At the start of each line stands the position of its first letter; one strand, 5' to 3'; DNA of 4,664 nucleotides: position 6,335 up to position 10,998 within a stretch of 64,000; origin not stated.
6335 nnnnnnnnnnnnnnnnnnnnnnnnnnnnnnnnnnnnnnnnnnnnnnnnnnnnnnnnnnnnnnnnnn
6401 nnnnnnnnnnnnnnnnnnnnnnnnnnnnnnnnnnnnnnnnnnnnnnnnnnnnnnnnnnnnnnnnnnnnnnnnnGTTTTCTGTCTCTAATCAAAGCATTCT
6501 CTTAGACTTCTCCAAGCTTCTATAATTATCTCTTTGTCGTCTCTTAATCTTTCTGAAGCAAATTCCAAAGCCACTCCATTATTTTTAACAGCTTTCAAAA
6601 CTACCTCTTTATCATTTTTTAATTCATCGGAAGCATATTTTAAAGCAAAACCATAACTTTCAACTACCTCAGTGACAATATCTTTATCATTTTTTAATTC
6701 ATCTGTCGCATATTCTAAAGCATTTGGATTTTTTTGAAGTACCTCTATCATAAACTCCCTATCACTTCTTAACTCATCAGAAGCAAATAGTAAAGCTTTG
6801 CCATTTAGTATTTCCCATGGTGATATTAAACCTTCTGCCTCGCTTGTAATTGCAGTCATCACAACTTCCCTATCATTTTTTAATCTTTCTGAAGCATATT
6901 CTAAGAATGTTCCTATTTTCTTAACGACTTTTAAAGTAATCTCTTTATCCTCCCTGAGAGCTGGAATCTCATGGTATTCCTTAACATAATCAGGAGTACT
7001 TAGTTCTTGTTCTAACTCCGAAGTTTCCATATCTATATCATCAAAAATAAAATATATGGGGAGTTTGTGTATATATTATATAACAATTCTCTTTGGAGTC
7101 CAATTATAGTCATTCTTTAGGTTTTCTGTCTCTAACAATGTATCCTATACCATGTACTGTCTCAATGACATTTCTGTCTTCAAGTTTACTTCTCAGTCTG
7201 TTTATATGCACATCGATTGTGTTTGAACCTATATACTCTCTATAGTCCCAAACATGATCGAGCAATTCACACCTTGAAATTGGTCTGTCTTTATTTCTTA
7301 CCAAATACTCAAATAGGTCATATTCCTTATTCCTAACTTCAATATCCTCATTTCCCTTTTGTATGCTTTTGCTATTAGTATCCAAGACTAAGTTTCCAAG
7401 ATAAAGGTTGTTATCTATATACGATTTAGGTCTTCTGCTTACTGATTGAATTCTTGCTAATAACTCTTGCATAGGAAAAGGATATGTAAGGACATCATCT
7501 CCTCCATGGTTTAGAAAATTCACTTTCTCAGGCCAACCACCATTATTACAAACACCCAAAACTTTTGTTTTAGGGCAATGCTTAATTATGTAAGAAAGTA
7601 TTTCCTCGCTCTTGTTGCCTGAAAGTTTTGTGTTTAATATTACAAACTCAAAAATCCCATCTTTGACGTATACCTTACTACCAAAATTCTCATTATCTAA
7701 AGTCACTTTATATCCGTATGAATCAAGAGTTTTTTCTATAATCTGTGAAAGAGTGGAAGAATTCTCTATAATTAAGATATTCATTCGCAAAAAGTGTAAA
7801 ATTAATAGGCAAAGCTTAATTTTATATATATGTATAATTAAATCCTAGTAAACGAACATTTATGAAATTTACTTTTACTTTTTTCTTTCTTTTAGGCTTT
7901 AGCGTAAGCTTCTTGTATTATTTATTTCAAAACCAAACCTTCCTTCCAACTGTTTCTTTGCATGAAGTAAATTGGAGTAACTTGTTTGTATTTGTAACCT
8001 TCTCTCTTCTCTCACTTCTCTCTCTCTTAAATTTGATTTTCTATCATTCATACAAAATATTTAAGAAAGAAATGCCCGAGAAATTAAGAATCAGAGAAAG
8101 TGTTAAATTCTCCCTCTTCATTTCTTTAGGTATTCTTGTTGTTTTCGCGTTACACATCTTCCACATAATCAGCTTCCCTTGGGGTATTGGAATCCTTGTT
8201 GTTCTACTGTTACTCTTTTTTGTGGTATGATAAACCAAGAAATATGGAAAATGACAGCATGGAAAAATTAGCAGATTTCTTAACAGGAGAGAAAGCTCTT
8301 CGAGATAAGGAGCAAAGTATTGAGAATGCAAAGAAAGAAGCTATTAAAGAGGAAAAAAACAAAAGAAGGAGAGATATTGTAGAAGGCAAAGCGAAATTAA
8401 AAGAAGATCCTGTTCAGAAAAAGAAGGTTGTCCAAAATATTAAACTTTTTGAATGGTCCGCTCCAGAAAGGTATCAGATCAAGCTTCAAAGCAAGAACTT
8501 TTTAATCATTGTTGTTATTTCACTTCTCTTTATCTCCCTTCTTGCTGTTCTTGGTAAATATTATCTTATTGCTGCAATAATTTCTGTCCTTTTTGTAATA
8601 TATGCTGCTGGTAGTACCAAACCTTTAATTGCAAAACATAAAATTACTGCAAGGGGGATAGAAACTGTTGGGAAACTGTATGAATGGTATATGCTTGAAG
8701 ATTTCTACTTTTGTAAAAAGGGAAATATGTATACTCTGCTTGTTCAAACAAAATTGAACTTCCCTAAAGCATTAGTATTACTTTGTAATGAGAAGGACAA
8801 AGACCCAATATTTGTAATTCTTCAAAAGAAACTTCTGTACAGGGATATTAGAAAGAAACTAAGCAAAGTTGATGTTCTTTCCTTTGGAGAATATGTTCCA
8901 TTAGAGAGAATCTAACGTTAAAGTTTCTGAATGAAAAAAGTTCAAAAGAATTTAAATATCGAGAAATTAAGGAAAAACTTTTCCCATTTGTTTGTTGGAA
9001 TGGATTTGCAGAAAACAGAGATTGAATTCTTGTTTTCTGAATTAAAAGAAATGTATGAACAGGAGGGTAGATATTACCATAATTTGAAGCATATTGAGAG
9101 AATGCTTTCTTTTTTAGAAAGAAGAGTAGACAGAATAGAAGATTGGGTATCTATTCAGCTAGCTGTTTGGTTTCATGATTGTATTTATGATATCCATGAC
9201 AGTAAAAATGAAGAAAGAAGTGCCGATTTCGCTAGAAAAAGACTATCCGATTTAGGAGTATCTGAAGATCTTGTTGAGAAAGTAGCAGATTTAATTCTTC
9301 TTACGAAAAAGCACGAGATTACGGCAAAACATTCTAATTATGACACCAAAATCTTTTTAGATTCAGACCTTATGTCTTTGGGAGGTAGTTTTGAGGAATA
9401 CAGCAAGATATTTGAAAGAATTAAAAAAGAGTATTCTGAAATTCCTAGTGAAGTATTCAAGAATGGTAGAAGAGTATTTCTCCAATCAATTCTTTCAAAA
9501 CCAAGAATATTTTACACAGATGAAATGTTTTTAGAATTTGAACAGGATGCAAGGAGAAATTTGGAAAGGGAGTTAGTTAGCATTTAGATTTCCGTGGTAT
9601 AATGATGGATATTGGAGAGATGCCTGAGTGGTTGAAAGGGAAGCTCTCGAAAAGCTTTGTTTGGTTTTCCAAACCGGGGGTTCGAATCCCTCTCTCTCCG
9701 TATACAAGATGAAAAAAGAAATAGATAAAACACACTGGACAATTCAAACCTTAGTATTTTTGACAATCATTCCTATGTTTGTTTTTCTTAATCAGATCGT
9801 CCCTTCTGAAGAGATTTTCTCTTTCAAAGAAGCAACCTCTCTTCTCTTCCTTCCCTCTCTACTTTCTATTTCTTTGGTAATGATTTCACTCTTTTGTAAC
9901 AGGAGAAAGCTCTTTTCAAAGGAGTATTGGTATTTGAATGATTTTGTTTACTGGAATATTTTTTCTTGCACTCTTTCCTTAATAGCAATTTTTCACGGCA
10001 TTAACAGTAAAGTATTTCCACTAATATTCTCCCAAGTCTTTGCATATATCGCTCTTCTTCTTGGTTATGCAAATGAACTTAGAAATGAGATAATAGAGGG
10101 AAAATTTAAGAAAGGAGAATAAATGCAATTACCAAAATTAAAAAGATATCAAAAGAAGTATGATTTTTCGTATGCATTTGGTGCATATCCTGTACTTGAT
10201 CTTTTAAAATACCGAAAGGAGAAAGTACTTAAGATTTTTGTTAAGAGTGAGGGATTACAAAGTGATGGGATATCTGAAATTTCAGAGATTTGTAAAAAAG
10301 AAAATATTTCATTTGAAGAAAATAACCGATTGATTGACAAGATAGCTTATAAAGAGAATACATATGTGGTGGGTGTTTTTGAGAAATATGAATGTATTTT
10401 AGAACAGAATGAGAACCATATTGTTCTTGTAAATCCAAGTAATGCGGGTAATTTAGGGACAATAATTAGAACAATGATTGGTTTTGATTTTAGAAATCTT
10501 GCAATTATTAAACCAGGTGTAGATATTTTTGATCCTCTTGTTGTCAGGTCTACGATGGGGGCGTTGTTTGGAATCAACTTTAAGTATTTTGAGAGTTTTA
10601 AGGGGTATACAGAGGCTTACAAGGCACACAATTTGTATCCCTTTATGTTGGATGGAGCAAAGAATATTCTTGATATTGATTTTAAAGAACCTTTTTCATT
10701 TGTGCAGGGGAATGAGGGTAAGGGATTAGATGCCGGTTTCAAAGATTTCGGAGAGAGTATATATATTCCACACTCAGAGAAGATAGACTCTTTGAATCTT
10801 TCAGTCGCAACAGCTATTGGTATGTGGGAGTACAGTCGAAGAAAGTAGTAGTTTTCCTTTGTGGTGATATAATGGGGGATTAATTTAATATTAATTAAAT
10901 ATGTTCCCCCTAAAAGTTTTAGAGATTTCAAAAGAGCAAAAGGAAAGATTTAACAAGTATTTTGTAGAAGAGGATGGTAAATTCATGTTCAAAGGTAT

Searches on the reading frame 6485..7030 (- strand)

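Call 21: search_protein_families(library=pfam, proteins=[window:6485-7030:-], max_evalue=0.001)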
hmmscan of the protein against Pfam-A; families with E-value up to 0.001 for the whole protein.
window:6485-7030:- (181 aa): 1 family
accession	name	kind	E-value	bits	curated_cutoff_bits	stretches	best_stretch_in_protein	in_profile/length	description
PF13475.11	DUF4116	-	4.4e-78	257.1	24.9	5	115-163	1-49/49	Domain of unknown function (DUF4116)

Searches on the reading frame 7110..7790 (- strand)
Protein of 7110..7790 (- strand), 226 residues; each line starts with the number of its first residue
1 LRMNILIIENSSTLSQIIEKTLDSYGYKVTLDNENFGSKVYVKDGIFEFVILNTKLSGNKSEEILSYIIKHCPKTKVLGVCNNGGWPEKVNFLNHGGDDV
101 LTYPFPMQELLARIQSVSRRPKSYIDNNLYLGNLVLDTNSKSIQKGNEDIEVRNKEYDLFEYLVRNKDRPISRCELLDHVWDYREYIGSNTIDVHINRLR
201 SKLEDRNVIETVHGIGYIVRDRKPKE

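Call 21: search_protein_families(library=pfam, proteins=[window:7110-7790:-], max_evalue=0.001)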
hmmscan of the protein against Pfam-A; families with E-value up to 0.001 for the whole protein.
window:7110-7790:- (226 aa): 2 families
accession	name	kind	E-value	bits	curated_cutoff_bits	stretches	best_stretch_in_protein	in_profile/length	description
PF00486.34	Trans_reg_C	-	7e-24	84.1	26.2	1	148-218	2-76/77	Transcriptional regulatory protein, C terminal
PF00072.30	Response_reg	-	4.2e-07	30.5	30.2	1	5-115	1-111/111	Response regulator receiver domain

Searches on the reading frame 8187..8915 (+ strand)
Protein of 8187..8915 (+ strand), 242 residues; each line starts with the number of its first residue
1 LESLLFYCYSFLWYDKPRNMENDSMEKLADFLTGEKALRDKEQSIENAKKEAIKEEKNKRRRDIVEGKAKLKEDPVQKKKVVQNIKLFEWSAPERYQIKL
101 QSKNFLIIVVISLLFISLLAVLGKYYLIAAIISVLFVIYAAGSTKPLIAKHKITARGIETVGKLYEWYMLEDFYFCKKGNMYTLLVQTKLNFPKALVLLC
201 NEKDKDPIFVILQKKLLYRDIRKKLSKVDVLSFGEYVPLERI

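Call 21: search_protein_families(library=pfam, proteins=[window:8187-8915:+], max_evalue=0.001)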
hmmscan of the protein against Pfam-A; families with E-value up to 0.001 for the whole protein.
window:8187-8915:+ (242 aa): 1 family
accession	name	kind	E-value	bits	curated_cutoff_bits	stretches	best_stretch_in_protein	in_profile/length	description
PF18923.6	DUF5673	-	0.0009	19.6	26.7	1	150-216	2-65/66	Domain of unknown function (DUF5673)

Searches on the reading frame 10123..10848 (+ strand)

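Call 21: search_protein_families(library=pfam, proteins=[window:10123-10848:+], max_evalue=0.001)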
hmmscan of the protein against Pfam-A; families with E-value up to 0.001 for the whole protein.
window:10123-10848:+ (241 aa): 1 family
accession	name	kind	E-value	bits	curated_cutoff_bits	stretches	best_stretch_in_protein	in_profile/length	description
PF00588.24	SpoU_methylase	-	1.4e-27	97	29.7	1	99-234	3-141/142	SpoU rRNA Methylase family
